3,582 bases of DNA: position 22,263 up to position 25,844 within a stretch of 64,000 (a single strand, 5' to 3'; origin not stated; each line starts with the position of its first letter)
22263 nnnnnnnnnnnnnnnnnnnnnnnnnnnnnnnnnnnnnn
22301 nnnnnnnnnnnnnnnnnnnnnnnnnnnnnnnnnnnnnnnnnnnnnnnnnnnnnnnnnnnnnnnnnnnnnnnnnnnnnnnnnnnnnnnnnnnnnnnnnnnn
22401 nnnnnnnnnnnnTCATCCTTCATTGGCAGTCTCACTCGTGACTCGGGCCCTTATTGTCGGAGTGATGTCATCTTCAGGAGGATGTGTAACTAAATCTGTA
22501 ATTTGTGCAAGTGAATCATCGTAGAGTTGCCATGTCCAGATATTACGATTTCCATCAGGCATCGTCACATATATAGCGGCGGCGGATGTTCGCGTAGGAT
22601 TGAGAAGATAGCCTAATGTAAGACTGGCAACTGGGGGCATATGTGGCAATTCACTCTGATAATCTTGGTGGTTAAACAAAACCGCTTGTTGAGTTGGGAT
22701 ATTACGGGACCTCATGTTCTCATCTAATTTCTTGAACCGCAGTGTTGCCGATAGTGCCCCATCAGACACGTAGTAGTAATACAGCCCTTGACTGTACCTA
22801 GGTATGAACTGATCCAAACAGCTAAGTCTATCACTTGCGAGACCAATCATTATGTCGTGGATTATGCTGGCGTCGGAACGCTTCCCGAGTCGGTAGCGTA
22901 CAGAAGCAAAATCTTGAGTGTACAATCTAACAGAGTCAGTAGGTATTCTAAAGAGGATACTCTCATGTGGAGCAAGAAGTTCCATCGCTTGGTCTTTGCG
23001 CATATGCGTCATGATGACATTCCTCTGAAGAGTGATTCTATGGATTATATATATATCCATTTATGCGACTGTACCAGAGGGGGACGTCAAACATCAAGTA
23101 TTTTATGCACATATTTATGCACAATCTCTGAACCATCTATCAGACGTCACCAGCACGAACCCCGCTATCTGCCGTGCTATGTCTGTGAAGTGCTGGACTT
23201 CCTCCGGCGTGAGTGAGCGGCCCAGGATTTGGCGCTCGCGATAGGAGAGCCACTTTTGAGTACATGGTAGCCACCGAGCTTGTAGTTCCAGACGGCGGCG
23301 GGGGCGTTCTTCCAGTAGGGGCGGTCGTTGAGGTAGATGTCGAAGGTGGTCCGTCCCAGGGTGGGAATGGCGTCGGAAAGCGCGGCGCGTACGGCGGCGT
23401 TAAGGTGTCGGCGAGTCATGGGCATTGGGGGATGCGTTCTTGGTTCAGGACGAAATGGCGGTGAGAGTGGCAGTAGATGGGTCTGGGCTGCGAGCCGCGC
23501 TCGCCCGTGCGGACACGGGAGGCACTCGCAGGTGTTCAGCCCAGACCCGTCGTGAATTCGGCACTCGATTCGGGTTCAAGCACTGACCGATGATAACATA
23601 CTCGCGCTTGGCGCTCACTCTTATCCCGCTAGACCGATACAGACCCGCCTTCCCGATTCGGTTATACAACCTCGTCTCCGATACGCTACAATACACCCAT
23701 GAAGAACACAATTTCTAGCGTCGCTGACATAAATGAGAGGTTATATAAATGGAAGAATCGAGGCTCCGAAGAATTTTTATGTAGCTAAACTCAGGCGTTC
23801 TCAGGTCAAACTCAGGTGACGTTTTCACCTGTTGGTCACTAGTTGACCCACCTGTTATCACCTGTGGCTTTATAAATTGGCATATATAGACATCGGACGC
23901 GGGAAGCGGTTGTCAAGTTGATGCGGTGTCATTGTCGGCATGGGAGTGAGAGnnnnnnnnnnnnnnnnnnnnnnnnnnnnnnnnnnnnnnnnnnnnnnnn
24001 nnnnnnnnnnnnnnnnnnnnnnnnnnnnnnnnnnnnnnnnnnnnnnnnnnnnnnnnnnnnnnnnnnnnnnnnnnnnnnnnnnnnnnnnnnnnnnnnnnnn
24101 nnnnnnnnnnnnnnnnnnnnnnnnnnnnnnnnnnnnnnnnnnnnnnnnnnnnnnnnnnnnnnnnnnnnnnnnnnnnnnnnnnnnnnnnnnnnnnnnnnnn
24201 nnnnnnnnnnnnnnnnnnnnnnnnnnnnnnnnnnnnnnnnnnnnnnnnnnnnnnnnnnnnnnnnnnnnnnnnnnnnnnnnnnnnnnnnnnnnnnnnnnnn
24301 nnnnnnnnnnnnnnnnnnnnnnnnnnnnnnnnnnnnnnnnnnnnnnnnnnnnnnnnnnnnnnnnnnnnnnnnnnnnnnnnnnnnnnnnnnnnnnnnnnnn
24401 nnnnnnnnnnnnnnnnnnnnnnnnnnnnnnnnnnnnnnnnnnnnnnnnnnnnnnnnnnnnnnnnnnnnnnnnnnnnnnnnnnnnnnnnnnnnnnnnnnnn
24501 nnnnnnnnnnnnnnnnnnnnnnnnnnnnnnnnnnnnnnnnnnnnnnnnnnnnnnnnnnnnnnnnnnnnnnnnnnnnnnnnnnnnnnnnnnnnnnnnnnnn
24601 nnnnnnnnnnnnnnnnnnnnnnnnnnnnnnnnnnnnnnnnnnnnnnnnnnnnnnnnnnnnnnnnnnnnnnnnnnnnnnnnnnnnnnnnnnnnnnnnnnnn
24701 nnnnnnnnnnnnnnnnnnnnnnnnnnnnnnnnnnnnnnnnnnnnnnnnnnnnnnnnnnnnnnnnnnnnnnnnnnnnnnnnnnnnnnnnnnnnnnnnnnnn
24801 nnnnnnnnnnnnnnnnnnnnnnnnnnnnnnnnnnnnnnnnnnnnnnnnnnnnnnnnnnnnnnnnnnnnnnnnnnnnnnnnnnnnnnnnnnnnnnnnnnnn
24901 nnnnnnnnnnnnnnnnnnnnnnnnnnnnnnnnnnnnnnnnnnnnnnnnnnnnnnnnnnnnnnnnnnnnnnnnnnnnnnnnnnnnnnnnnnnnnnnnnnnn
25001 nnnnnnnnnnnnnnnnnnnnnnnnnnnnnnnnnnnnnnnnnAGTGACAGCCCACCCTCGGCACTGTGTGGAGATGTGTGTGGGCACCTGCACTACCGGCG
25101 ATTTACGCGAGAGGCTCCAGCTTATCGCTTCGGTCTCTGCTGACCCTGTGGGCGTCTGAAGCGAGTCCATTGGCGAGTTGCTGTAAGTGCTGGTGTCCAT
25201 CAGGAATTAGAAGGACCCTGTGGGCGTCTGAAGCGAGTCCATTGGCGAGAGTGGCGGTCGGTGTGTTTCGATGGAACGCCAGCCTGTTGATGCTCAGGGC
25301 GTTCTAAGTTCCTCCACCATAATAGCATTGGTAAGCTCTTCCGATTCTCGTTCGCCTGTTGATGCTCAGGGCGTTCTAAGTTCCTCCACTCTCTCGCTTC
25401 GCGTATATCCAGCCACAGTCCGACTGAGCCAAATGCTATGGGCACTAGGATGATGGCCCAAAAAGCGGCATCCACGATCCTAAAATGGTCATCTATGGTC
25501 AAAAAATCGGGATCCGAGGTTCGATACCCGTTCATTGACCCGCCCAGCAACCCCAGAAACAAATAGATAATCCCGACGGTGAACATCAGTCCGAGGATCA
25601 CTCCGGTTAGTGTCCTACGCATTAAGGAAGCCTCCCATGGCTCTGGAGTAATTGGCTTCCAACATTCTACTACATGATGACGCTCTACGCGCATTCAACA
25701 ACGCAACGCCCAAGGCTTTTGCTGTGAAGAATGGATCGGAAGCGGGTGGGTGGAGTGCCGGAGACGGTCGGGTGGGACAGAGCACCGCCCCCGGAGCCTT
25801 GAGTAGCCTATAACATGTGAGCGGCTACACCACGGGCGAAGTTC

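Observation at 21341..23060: AT-rich two-gene cassette: unknown 215-aa protein translationally coupled to an HTH-ImmA/IrrE metallopeptidase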

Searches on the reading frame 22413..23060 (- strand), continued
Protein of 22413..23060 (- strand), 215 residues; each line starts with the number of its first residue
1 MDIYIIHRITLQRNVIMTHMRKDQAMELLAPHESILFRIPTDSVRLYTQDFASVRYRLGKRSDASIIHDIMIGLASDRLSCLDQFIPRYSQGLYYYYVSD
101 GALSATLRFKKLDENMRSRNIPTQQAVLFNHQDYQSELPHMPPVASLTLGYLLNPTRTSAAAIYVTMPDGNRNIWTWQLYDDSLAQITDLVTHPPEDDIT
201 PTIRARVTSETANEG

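Call 41: find_encoding_contigs(protein=P0136, flank=5000, max_places=1)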
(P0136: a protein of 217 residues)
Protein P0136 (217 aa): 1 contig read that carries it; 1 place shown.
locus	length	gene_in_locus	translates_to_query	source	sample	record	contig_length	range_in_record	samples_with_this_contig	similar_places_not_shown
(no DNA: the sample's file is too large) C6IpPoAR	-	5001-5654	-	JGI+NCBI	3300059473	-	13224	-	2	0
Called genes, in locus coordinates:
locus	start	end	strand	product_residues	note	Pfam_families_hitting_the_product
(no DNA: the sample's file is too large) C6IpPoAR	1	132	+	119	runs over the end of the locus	-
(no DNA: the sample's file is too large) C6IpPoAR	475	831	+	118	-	-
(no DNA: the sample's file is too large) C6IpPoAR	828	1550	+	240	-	-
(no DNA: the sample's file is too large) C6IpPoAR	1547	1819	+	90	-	-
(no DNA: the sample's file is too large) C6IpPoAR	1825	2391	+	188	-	-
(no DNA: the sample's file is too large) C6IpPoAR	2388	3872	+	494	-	PF03237:Terminase_6N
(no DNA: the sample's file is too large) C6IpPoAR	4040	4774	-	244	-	-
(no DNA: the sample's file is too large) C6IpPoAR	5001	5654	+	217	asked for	-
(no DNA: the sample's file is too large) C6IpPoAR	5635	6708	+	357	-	PF01381:HTH_3, PF12844:HTH_19 (faint), PF13560:HTH_31, PF06114:Peptidase_M78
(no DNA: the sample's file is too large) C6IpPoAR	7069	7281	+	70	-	-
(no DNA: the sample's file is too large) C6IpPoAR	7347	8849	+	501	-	?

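Call 42: predict_structure(alignment_id=A2)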
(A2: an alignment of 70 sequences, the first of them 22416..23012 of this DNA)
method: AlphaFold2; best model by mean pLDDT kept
length: 199 residues; sequences in the alignment: 70
mean_pLDDT: 89.8   pTM: 0.80
mean pLDDT of the five models: 89.8, 89.0, 88.5, 87.9, 87.1
residues with pLDDT >= 90: 147; 70-90: 23; 50-70: 28; < 50: 1
segments of 3 or more residues with pLDDT < 50: none
pLDDT, mean of each block of 10 residues (from residue 1): 92 97 98 97 97 98 98 94 96 98 92 82 81 98 98 97 87 66 68 61
secondary structure, 60 per line:
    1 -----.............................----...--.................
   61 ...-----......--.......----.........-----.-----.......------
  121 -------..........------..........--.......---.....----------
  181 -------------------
elements in order: H6-34 H44-63 E69-74 E77-83 E88-96 H108-114 E128-137 E144-153 E156-162 H166-170

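Call 45: fold_search(model_id=the predicted structure, library=pdb)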
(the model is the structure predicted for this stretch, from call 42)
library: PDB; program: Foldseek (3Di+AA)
matches with E <= 10: 780; with E <= 0.001: 0
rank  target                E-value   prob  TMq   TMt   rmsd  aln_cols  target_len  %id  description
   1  8a4c_A                3.9e-02  0.60  0.28  0.28   7.0       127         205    8  Structure of human Rep15:Rab3B complex. (released 2022-08-10)
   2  9cr6_C                9.2e-02  0.47  0.24  0.19   7.8       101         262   10  Crystal structure of histidine racemase (HisR) of Fusobacterium nucleatum (C209S) (released 2025-03-05)
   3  8fg6_B                9.8e-02  0.30  0.18  0.22   9.3       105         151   11  Design of amyloidogenic peptide traps (released 2024-03-20)
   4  6l4l                  1.2e-01  0.51  0.24  0.19   6.8        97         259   10  Crystal structure of S. aureus CntK in inactive state (released 2020-10-21)
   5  9cr6_A                1.2e-01  0.35  0.20  0.17   7.2        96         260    9  Crystal structure of histidine racemase (HisR) of Fusobacterium nucleatum (C209S) (released 2025-03-05)
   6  5wbf_C                1.4e-01  0.09  0.16  0.13  16.6       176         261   14  Double CACHE (dCACHE) sensing domain of TlpC chemoreceptor from Helicobacter pylori (released 2017-11-08)
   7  2b0e_A                1.6e-01  0.14  0.20  0.18   9.4       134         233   10  EcoRV Restriction Endonuclease/GAAUTC/Ca2+ (released 2005-09-27)
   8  3ajv_C                1.7e-01  0.38  0.27  0.31   7.0       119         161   11  Splicing endonuclease from Aeropyrum pernix (released 2010-11-17)
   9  5wbf_B                1.8e-01  0.08  0.14  0.12  16.2       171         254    9  Double CACHE (dCACHE) sensing domain of TlpC chemoreceptor from Helicobacter pylori (released 2017-11-08)
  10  9cr6_B                2.0e-01  0.33  0.22  0.18   6.9        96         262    9  Crystal structure of histidine racemase (HisR) of Fusobacterium nucleatum (C209S) (released 2025-03-05)
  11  6jiw                  2.2e-01  0.30  0.21  0.18   7.2        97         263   11  Crystal structure of S. aureus CntK with C72S mutation (released 2019-10-16)
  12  1eo4_B                2.3e-01  0.16  0.23  0.21   8.5       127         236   11  ECORV BOUND TO MN2+ AND COGNATE DNA CONTAINING A 3'S SUBSTITION AT THE CLEAVAGE SITE (released 2000-04-04)
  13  1az3_A                2.3e-01  0.12  0.22  0.23   9.2       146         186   10  ECORV ENDONUCLEASE, UNLIGANDED, FORM B (released 1998-05-27)
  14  9cr1_C                2.4e-01  0.35  0.21  0.17   6.5        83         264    8  Crystal structure of histidine racemase (HisR) of Fusobacterium nucleatum (C67S) (released 2025-03-05)
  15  4gz1_B                2.9e-01  0.18  0.17  0.15   7.4        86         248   13  Mus Musculus Tdp2 reaction product (5'-phosphorylated DNA)-Mg2+ complex at 1.5 Angstroms resolution (released 2012-10-31)
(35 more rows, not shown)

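Call 46: fold_search(model_id=the predicted structure, library=viral)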
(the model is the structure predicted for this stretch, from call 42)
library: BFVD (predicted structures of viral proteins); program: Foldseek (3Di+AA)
matches with E <= 10: 759; with E <= 0.001: 0
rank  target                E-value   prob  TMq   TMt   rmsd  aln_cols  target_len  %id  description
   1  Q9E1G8                2.9e-02  0.20  0.20  0.15  20.1       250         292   10  UL24 [Meleagrid herpesvirus 1]
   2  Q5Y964                3.2e-02  0.23  0.21  0.16  23.2       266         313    9  UL24 [Fibropapilloma-associated turtle herpesvirus]
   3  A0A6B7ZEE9            4.1e-02  0.33  0.14  0.18  10.3        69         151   16  Uncharacterized protein [Klebsiella phage N1M2]
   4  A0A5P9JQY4            4.1e-02  0.16  0.18  0.14  21.4       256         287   11  Nuclear protein [Psittacid alphaherpesvirus 5]
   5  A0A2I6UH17            4.7e-02  0.38  0.23  0.27   8.7       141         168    9  Uncharacterized protein [Salinibacter phage M31CR41-2]
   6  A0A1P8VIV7            4.7e-02  0.33  0.25  0.25  19.0       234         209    8  Nuclear protein [Murid betaherpesvirus 3]
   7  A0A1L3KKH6            5.6e-02  0.18  0.18  0.08  17.8       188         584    8  (no name in the UniProt tables at hand)
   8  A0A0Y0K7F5            5.9e-02  0.28  0.21  0.25  11.6       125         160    8  PD-(D/E)XK endonuclease-like domain-containing protein [Glossina hytrovirus (isolate Glossina pallidipes/Ethiopia/Seibersdorf/-)]
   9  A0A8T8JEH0            6.3e-02  0.77  0.29  0.41   5.5       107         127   12  (no name in the UniProt tables at hand)
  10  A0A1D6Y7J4            6.3e-02  0.21  0.23  0.19  16.7       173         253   11  (no name in the UniProt tables at hand)
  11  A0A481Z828            6.3e-02  0.13  0.16  0.20  16.0       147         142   14  Uncharacterized protein [Pithovirus LCPAC302]
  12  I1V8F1                7.1e-02  0.28  0.19  0.16  15.0       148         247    7  Protein UL24 homolog [Equid alphaherpesvirus 8]
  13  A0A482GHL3            7.1e-02  0.10  0.16  0.19  20.1       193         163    8  Uncharacterized protein [Escherichia phage vB_EcoM_Goslar]
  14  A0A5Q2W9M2            8.1e-02  0.51  0.30  0.38   7.1       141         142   13  (no name in the UniProt tables at hand)
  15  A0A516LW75            8.6e-02  0.16  0.22  0.19  21.2       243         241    9  (no name in the UniProt tables at hand)
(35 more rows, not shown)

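Call 63: find_related_loci(query=A5, collection=viral_contigs, flank=4000)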
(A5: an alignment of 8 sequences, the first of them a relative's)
Query A5 (207 aa) in viral_contigs; peptide patterns used: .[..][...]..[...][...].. (x = any residue, [..] = any of these).
15 stretches matched a pattern; 3 encode a relative of the query (tblastn E <= 1e-3); 3 distinct loci.
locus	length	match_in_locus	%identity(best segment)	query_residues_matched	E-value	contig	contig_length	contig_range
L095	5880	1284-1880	48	1-199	2e-57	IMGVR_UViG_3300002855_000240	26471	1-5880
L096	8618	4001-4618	41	1-203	1e-49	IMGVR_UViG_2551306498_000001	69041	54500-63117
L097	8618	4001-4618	41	1-203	8e-48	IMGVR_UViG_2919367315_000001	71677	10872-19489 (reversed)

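Call 71: search_dna_similar(query=P0011, collection=phages, mode=protein, max_evalue=0.001, max_rows=15)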
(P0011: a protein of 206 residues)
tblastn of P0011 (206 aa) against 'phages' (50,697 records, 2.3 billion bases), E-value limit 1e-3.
No match.

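Call 72: search_dna_similar(query=P0011, collection=plasmids, mode=protein, max_evalue=0.001, max_rows=15)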
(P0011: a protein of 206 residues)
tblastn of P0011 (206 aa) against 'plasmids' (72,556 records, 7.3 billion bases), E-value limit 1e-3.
No match.

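Call 84: search_solved_structures(query=A2, max_evalue=10)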
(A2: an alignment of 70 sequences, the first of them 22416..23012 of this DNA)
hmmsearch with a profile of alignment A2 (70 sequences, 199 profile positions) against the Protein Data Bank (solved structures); distinct sequences matched with E-value up to 10: 2.
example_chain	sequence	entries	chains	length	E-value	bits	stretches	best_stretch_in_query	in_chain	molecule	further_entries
6and_H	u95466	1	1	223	1.6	11.2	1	130-173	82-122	Pinatuzumab Fab Heavy chain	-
6vrq_A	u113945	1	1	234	1.7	11.1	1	107-177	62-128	gl12A21 Fab Heavy Chain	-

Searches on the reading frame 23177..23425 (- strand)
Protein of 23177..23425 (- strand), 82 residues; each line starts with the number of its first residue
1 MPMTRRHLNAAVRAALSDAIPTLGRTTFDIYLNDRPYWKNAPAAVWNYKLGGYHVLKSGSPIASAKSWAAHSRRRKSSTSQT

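Call 3: search_protein_families(library=pfam, proteins=[window:23177-23425:-], max_evalue=0.1)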
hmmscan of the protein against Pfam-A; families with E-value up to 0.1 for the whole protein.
window:23177-23425:- (82 aa): 2 families
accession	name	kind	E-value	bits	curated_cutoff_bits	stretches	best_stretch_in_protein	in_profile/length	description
PF18135.7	Type_ISP_C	-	0.00043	19.9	25.9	1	26-57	276-307/342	Type ISP C-terminal specificity domain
PF23082.1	Myb_DNA-binding_2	-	0.054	14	27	0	56-76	47-67/70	Myb-like DNA-binding domain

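Call 4: search_protein_families(library=padloc, proteins=[window:23177-23425:-], max_evalue=0.1)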
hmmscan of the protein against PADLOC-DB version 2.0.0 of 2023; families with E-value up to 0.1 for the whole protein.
window:23177-23425:- (82 aa): 1 family
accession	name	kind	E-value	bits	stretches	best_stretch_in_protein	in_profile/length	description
PDLC03610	REase_MTase_IIG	-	0.00059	16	1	29-57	1004-1032/1096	Type IIG restriction enzyme-methyltransferase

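Call 5: search_protein_families(library=ncbifam, proteins=[window:23177-23425:-], max_evalue=0.1)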
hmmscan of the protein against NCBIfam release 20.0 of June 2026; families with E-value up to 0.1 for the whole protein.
window:23177-23425:- (82 aa): 0 families

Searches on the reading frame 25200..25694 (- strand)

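Call 3: search_protein_families(library=pfam, proteins=[window:25200-25694:-], max_evalue=0.1)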
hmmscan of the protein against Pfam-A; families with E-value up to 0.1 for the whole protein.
window:25200-25694:- (164 aa): 2 families
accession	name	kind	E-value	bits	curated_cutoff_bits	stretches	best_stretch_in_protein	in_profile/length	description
PF19865.4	DUF6338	-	0.0059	16.6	26.5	1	21-109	33-113/205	Family of unknown function (DUF6338)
PF02687.27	FtsX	-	0.026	15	25.5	1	26-97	40-112/120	FtsX-like permease C-terminal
